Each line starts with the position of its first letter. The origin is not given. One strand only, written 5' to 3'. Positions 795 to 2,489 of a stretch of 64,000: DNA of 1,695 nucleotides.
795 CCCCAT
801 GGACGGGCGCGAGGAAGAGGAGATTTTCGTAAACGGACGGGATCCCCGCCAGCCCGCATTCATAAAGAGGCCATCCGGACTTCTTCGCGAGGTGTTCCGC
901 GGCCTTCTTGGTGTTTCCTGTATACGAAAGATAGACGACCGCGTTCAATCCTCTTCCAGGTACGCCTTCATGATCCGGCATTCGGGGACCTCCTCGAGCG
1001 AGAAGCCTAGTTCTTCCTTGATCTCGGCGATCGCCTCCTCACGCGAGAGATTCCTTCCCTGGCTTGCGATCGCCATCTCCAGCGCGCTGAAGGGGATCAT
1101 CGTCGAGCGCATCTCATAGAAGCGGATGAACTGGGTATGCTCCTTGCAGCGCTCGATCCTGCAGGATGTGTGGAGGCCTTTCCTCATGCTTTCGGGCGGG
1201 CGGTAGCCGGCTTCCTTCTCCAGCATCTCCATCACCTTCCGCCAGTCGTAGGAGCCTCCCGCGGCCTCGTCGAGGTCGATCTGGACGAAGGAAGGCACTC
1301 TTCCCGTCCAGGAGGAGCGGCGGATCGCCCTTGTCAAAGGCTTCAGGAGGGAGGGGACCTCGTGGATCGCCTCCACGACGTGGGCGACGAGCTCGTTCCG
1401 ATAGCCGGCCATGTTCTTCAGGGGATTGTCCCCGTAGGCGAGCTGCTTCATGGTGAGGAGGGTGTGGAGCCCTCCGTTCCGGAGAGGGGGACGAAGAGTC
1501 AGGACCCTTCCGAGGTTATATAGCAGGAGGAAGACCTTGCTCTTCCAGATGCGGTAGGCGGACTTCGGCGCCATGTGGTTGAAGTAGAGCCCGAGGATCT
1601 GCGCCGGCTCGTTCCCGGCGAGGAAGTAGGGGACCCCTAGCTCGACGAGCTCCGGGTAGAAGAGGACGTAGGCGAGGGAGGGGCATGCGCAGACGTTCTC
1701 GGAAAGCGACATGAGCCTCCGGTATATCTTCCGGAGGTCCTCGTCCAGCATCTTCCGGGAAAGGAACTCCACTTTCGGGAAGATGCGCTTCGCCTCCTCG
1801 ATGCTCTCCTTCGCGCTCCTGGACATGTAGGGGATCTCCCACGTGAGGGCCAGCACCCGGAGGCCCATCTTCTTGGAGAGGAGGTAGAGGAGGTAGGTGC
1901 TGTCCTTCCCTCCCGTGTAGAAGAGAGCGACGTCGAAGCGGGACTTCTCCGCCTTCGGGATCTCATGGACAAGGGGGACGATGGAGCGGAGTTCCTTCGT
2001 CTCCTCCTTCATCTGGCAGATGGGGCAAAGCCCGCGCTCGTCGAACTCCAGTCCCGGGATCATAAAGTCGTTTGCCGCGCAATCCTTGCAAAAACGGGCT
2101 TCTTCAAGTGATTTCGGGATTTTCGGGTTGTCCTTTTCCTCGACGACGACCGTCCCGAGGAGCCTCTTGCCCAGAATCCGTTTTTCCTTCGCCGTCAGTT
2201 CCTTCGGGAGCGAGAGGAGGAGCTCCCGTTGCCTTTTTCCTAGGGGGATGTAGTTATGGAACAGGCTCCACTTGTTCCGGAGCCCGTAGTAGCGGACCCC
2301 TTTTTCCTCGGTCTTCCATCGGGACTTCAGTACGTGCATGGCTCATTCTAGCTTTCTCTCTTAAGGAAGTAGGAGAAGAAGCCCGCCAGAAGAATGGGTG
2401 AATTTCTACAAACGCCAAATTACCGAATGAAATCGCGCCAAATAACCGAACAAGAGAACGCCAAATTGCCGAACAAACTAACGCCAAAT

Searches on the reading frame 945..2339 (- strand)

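Call 57: search_protein_families(library=ncbifam, proteins=[window:945-2339:-], max_evalue=0.00001)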
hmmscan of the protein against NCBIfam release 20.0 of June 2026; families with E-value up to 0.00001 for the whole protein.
window:945-2339:- (464 aa): 1 family
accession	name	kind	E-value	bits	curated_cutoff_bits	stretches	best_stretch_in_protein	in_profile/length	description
TIGR03573.1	WbuX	subfamily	7.2e-19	68.4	203.2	1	82-246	2-172/344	N-acetyl sugar amidotransferase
